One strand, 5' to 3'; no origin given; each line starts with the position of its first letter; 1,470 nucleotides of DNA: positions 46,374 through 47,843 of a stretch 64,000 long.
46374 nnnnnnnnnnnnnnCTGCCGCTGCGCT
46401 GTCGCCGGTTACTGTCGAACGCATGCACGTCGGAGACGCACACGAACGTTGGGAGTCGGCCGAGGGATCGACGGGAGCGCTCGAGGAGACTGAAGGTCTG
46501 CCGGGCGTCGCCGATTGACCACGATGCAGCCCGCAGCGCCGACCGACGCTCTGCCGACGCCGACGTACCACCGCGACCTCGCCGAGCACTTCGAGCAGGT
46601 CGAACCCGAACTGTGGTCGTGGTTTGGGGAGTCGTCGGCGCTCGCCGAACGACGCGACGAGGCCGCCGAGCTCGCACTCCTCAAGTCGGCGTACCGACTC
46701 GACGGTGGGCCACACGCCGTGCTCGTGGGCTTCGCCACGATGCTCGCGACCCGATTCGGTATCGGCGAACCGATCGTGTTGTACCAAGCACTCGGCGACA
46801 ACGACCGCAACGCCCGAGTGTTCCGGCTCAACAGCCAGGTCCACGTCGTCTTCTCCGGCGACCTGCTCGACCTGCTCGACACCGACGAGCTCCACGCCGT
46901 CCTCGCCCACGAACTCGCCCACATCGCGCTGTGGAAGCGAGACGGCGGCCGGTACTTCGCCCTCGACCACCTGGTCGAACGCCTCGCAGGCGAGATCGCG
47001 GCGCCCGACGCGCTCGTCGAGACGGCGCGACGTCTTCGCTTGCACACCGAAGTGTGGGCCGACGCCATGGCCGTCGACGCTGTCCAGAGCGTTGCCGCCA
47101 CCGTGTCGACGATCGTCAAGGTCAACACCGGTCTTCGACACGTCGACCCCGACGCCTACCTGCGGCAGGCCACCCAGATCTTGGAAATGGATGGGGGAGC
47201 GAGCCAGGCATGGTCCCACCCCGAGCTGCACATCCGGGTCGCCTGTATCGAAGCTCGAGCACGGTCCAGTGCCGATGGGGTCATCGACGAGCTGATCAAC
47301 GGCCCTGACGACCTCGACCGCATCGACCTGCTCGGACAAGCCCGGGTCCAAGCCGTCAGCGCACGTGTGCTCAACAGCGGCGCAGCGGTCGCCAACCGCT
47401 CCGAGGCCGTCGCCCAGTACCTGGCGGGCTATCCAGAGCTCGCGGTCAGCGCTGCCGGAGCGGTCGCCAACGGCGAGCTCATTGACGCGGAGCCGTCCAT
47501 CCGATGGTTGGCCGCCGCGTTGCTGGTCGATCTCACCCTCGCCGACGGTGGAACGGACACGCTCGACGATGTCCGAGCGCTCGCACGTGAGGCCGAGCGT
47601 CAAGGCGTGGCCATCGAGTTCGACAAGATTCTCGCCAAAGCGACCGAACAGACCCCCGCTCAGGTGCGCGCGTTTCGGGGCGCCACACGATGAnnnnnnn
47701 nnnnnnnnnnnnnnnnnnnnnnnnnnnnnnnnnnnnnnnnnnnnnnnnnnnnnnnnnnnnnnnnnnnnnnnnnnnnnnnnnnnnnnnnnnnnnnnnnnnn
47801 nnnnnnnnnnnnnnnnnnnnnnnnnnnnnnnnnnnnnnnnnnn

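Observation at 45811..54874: Six-gene same-strand cluster around a giant helicase-nuclease bracketed by two different Zn-metalloproteases: candidate undescribed (defence or DNA-surveillance) system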

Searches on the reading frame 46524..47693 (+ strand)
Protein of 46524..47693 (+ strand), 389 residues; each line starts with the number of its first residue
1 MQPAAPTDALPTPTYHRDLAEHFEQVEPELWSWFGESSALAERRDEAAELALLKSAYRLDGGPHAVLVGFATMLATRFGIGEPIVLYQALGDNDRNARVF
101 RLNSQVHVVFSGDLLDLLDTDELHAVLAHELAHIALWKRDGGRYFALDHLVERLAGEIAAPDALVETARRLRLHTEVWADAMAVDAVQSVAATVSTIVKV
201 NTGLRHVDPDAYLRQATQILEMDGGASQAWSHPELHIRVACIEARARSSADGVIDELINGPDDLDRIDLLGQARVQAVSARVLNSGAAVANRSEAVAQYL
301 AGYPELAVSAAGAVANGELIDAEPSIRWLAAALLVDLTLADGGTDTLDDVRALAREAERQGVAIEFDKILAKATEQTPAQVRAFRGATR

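Call 9: search_protein_families(library=pfam, proteins=[window:46524-47693:+], max_evalue=0.01)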
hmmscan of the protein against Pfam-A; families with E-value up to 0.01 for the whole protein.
window:46524-47693:+ (389 aa): 3 families
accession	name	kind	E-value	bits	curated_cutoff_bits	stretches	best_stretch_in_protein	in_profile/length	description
PF01435.24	Peptidase_M48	-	4.1e-09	37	20.3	1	82-135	22-77/186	Peptidase family M48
PF10263.15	SprT-like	-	3.3e-05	24.1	25.6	1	103-141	41-79/108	SprT-like family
PF18894.6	PhageMetallopep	-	0.009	16.5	23.7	0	97-152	56-101/134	Putative phage metallopeptidase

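Call 10: search_protein_families(library=padloc, proteins=[window:46524-47693:+], max_evalue=0.01)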
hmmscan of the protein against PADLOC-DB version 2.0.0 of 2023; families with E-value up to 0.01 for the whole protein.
window:46524-47693:+ (389 aa): 0 families

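Call 11: search_protein_families(library=ncbifam, proteins=[window:46524-47693:+], max_evalue=0.01)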
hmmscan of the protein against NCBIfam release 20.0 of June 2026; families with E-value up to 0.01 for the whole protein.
window:46524-47693:+ (389 aa): 6 families
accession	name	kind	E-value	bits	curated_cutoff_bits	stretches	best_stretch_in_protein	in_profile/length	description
NF003965.0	PRK05457.1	equivalog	1.9e-05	24.2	245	1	67-135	79-146/285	protease HtpX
NF002669.0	PRK02391.1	equivalog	9.3e-05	21.7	341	1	106-135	117-146/298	zinc metalloprotease HtpX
NF002775.0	PRK02870.1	equivalog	0.00031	20.1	285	1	110-134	160-184/338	zinc metalloprotease HtpX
NF002826.0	PRK03001.1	equivalog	0.00073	18.8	369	1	92-135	93-137/285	zinc metalloprotease HtpX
NF002363.0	PRK01345.1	equivalog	0.00073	18.7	422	1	72-135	74-136/318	zinc metalloprotease HtpX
NF052399.1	M48_lipo_LoiP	exception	0.00092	18.7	365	1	108-137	108-136/247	metalloprotease LoiP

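Call 19: find_homologous_proteins(query=window:46524-47690:+, max_evalue=0.001)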
Query window:46524-47690:+ (389 aa): 113 proteins with E <= 0.001 among 8000 candidates.
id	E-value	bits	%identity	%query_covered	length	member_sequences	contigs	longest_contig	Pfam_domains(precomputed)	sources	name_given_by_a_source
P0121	2.6e-163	562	66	97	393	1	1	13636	PF01435.25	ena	-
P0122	2.0e-155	536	64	97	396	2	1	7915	PF01435.25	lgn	-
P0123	1.7e-154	533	65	97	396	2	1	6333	PF01435.25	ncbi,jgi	-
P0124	1.2e-151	523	63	98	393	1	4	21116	PF01435.25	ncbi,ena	-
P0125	1.6e-151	523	65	97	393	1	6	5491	PF01435.25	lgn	-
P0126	6.4e-151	521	64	97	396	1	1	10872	PF01435.25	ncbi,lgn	-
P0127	2.9e-148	512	63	98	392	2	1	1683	PF01435.25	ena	-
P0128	2.5e-147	509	63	97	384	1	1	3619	PF01435.25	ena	-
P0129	1.2e-141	491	62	97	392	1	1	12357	-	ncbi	-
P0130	1.9e-141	490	61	97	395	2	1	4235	-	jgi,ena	-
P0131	3.5e-141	489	61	97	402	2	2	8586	-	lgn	-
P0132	2.5e-136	473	61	95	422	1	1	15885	PF01435.25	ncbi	ncbi:MAG: M48 family metalloprotease [Acidimicrobiales bacterium]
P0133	1.8e-133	464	59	97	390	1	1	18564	PF01435.25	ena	-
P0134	3.3e-133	463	60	97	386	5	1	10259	PF01435.25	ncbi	-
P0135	1.2e-132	461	59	97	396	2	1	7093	PF01435.25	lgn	-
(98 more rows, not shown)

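Call 44: predict_structure(alignment_id=A2)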
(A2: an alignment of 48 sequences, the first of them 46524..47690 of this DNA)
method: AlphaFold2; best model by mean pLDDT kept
length: 389 residues; sequences in the alignment: 48
mean_pLDDT: 91.5   pTM: 0.90
mean pLDDT of the five models: 91.5, 91.2, 90.7, 90.4, 89.7
residues with pLDDT >= 90: 321; 70-90: 40; 50-70: 18; < 50: 10
segments of 3 or more residues with pLDDT < 50: 1-6
pLDDT, mean of each block of 10 residues (from residue 1): 53 97 97 86 83 95 93 96 97 94 95 96 98 96 95 96 97 98 97 98 96 92 60 88 93 91 95 97 95 89 94 97 97 95 75 96 97 91 71
secondary structure, 60 per line:
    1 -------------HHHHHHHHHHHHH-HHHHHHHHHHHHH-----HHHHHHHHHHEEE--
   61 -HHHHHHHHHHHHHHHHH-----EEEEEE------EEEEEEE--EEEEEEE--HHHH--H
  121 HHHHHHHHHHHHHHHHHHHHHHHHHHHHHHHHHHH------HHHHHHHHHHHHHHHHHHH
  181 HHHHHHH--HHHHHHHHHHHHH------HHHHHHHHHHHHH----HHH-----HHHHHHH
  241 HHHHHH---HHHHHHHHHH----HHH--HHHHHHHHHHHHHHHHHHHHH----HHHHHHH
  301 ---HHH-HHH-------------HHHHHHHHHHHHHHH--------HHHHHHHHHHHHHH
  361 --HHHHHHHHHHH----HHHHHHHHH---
elements in order: H14-26 H28-40 H46-55 E56-58 H62-78 E84-89 E96-102 E105-111 H114-117 H120-155 H162-187 H190-202 H209-221 H234-246 H250-259 H269-289 H294-300 H324-338 H347-360 H363-373 H378-386

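Call 48: fold_search(model_id=the predicted structure, library=pdb)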
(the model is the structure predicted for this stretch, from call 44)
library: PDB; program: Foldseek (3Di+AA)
matches with E <= 10: 137; with E <= 0.001: 0
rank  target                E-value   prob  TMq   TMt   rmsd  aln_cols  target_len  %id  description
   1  4aw6_D                3.9e-03  1.00  0.35  0.33   9.7       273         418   18  Crystal structure of the human nuclear membrane zinc metalloprotease ZMPSTE24 (FACE1) (released 2012-07-25)
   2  6ait_F                7.2e-03  0.87  0.19  0.19  23.9       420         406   15  Crystal structure of E. coli BepA (released 2018-12-26)
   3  6sar                  7.6e-03  0.89  0.19  0.19  24.4       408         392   14  E coli BepA/YfgC (released 2020-08-26)
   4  4aw6_A                9.8e-03  1.00  0.36  0.33   9.7       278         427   18  Crystal structure of the human nuclear membrane zinc metalloprotease ZMPSTE24 (FACE1) (released 2012-07-25)
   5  6ait_A                1.2e-02  0.89  0.19  0.18  22.7       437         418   14  Crystal structure of E. coli BepA (released 2018-12-26)
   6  4aw6_B                1.3e-02  1.00  0.36  0.34   9.6       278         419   18  Crystal structure of the human nuclear membrane zinc metalloprotease ZMPSTE24 (FACE1) (released 2012-07-25)
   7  3c37_B                2.3e-02  0.99  0.24  0.37  13.4       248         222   18  X-ray structure of the putative Zn-dependent peptidase Q74D82 at the resolution 1.7 A. Northeast Structural Genomics C (released 2008-02-12)
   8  3c37_A                2.9e-02  0.98  0.24  0.37  13.4       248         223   17  X-ray structure of the putative Zn-dependent peptidase Q74D82 at the resolution 1.7 A. Northeast Structural Genomics C (released 2008-02-12)
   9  6ait_E                2.9e-02  0.72  0.18  0.17  22.3       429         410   14  Crystal structure of E. coli BepA (released 2018-12-26)
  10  2ypt_E                3.2e-02  1.00  0.34  0.33   9.8       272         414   18  Crystal structure of the human nuclear membrane zinc metalloprotease ZMPSTE24 mutant (E336A) in complex with a synthet (released 2012-12-05)
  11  6ait_D                3.5e-02  0.72  0.18  0.17  21.8       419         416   14  Crystal structure of E. coli BepA (released 2018-12-26)
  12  6ait_B                4.7e-02  0.60  0.18  0.17  22.8       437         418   14  Crystal structure of E. coli BepA (released 2018-12-26)
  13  4il3_B                1.6e-01  0.96  0.30  0.28  10.3       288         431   18  Crystal Structure of S. mikatae Ste24p (released 2013-02-20)
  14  6ait_C                2.0e-01  0.33  0.19  0.18  23.6       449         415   13  Crystal structure of E. coli BepA (released 2018-12-26)
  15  8exs_A                3.2e-01  0.98  0.29  0.21   8.7       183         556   11  Cryo-EM structure of S. aureus BlaR1 F284A mutant (released 2023-01-11)
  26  6mdw                  9.8e-01  0.85  0.17  0.34   7.3       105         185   17  Mechanism of protease dependent DPC repair (released 2019-04-10)
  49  6mdx_A                3.0e+00  0.41  0.17  0.32   7.5       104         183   17  Mechanism of protease dependent DPC repair (released 2019-04-10)
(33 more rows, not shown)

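Call 60: search_dna_similar(query=window:46524-47690:+, collection=plasmids, mode=protein, max_evalue=0.00001, max_rows=20)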
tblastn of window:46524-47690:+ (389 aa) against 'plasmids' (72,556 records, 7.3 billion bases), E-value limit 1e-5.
Records with a match: 14; places in all: 14; records where one place covers at least 80% of the query: 0.
Best place of each record, by identity: <60% 14.
By first word of the organism name: Ralstonia 14.
By predicted mobility (MOB-suite, as given by PLSDB): mobilizable 8; non-mobilizable 6.
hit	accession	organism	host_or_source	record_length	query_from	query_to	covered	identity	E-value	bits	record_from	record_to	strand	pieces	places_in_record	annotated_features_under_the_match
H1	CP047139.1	Ralstonia solanacearum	Potato,Single cell,tuber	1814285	15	279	68%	39.0%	1e-29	128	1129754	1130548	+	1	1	M48 family metalloprotease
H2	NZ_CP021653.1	Ralstonia solanacearum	Solanum lycopersicum,Tomato with ...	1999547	15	279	68%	39.0%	1e-29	128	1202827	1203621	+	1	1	none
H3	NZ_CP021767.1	Ralstonia solanacearum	Solanum lycopersicum,Tomato with ...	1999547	15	279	68%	39.0%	1e-29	128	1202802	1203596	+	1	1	none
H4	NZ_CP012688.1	Ralstonia solanacearum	Solanum commersonii,whole organism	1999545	15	279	68%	39.0%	1e-29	128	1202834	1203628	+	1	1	none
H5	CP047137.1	Ralstonia solanacearum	Potato,Single cell,tuber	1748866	15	279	68%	39.0%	1e-29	128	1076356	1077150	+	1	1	M48 family metalloprotease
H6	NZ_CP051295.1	Ralstonia solanacearum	Plantain,cell culture,stem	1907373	15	279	68%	38.6%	1e-28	125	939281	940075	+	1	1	none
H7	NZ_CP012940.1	Ralstonia solanacearum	plantain,cell culture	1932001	15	279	68%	38.6%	1e-28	125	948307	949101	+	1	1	none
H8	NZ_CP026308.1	Ralstonia solanacearum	Musa sp.,pure culture,plants with Moko ...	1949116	15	279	68%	38.6%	1e-28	125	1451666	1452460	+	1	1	none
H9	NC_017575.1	Ralstonia solanacearum Po82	-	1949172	15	279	68%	38.6%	1e-28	125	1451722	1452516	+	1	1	none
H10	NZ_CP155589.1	Ralstonia solanacearum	Musa sp.,cell culture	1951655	15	279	68%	38.6%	1e-28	125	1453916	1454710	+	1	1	none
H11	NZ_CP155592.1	Ralstonia solanacearum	Musa sp.,cell culture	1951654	15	279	68%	38.6%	1e-28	125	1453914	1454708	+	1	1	none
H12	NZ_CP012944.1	Ralstonia solanacearum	Cucumis sativus,cell culture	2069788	15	279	68%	38.6%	1e-28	125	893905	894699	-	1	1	none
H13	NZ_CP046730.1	Ralstonia syzygii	tobacco,cell culture,leaf veins ...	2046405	15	279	68%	38.2%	3e-31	132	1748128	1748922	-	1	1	none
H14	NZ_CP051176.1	Ralstonia solanacearum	Whole organism,tomato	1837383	15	279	68%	38.2%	1e-27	122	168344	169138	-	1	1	none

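Call 61: get_annotated_region(hit=H1, flank=9000)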
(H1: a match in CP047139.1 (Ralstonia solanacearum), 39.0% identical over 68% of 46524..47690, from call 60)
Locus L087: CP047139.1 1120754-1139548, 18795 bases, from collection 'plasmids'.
description: Ralstonia solanacearum strain CFBP 8695 plasmid unnamed, complete sequence
organism: Ralstonia solanacearum (NCBI taxid 305)
taxonomy: Bacteria; Pseudomonadota; Betaproteobacteria; Burkholderiales; Burkholderiaceae; Ralstonia; Ralstonia solanacearum
host: -; source: Potato,Single cell,tuber; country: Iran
typing (MOB-suite, as given by PLSDB): mobilizable; relaxase MOBP
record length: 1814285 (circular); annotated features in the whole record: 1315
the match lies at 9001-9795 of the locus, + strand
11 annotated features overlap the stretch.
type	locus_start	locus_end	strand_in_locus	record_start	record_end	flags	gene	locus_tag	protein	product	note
CDS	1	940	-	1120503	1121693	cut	-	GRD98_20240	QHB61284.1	MFS transporter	-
CDS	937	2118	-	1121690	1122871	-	-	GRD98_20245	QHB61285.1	acyl-CoA dehydrogenase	-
CDS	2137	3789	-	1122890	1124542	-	-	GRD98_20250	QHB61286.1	AMP-binding protein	-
CDS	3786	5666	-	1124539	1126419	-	-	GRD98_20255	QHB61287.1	carnitine dehydratase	-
CDS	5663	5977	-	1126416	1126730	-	-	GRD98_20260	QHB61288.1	molybdopterin synthase sulfur carrier subunit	-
CDS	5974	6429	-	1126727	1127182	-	-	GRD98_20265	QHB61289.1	peptidase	-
CDS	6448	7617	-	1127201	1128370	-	moeB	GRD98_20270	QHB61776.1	molybdopterin-synthase adenylyltransferase MoeB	-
CDS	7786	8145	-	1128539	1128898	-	-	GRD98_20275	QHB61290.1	DUF2946 domain-containing protein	-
CDS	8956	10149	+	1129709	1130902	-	-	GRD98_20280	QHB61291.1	M48 family metalloprotease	-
CDS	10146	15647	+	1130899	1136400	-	-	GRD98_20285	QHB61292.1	WGR domain-containing protein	-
CDS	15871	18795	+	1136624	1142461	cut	uvrA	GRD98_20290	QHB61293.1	excinuclease ABC subunit UvrA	-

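Call 75: search_protein_representatives(alignment_id=A2)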
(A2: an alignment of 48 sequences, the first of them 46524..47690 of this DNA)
Query: 48 sequences, 391 profile positions. Proteins with E-value up to 0.001 (for the whole library): 2429; up to 1e-10: 832; up to 1e-30: 383. The best 150 are listed.
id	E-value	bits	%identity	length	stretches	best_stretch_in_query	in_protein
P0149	2.0e-158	544.3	-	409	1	11-389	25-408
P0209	8.4e-140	482.9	-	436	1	8-388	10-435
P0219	1.8e-138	478.6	-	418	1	10-387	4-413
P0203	3.1e-136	471.2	-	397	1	5-389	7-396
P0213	2.5e-124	432.0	-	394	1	8-386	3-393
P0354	1.2e-118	413.3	-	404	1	8-389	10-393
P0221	1.4e-118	413.1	-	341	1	74-389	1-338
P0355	1.0e-115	403.7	-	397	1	10-389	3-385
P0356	2.0e-113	396.1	-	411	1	5-390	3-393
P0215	3.1e-113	395.5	-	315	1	98-389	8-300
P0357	1.3e-111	390.2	-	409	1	8-389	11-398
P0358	1.3e-109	383.5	-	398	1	8-388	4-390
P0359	3.0e-109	382.4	-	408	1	5-389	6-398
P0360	7.2e-109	381.1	-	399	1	4-388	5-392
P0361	8.9e-109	380.8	-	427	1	6-389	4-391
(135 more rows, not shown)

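Call 80: search_protein_families(library=pfam, proteins=[L093:26-1525:+, L093:1699-2616:-, L093:2622-3413:+, L093:3769-5187:+, L093:5530-6909:-, L093:7044-7553:-, L093:15088-15663:+, L093:15670-17070:-, L093:16962-21476:-, L093:21571-22779:+], max_evalue=0.0001)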
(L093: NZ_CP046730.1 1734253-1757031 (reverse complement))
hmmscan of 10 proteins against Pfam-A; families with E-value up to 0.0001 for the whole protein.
L093:26-1525:+ (500 aa): 0 families

L093:1699-2616:- (305 aa): 2 families
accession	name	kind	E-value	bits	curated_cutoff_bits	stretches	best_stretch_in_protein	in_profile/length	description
PF03466.25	LysR_substrate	-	7.8e-33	114.1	28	1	90-282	3-207/209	LysR substrate binding domain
PF00126.33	HTH_1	-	1.3e-18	67.1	26.6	1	5-64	1-60/60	Bacterial regulatory helix-turn-helix protein, lysR family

L093:2622-3413:+ (264 aa): 1 family
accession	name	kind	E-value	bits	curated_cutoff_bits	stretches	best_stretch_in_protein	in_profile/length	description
PF04264.18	YceI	-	1.1e-42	146.3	23.7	1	98-259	1-149/150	YceI-like domain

L093:3769-5187:+ (473 aa): 2 families
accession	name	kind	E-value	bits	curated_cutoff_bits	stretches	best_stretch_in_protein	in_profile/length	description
PF13419.12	HAD_2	-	4.2e-06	27.4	23.8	0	285-342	78-135/178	Haloacid dehalogenase-like hydrolase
PF00702.32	Hydrolase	-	1.2e-05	26.2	26.4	0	274-354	86-160/191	haloacid dehalogenase-like hydrolase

L093:5530-6909:- (460 aa): 0 families

L093:7044-7553:- (170 aa): 1 family
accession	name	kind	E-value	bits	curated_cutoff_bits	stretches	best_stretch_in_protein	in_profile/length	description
PF09965.14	DUF2199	-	2.3e-41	141.7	25.7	1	7-150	1-146/146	Uncharacterized protein conserved in bacteria (DUF2199)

L093:15088-15663:+ (192 aa): 3 families
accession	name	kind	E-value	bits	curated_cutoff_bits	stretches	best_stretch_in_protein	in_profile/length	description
PF12802.13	MarR_2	-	4.5e-10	40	27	1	28-87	2-61/61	MarR family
PF08279.18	HTH_11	-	6.2e-06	26.5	25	1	35-81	4-49/55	HTH domain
PF01047.28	MarR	-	7.8e-06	26.1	24.6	1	44-87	15-58/59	MarR family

L093:15670-17070:- (467 aa): 0 families

L093:16962-21476:- (1505 aa): 0 families

L093:21571-22779:+ (403 aa): 0 families

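Call 90: search_dna_similar(query=window:46524-47690:+, collection=phages, mode=protein, max_evalue=0.001, max_rows=10)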
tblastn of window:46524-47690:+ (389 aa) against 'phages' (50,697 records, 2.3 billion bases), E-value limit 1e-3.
No match.
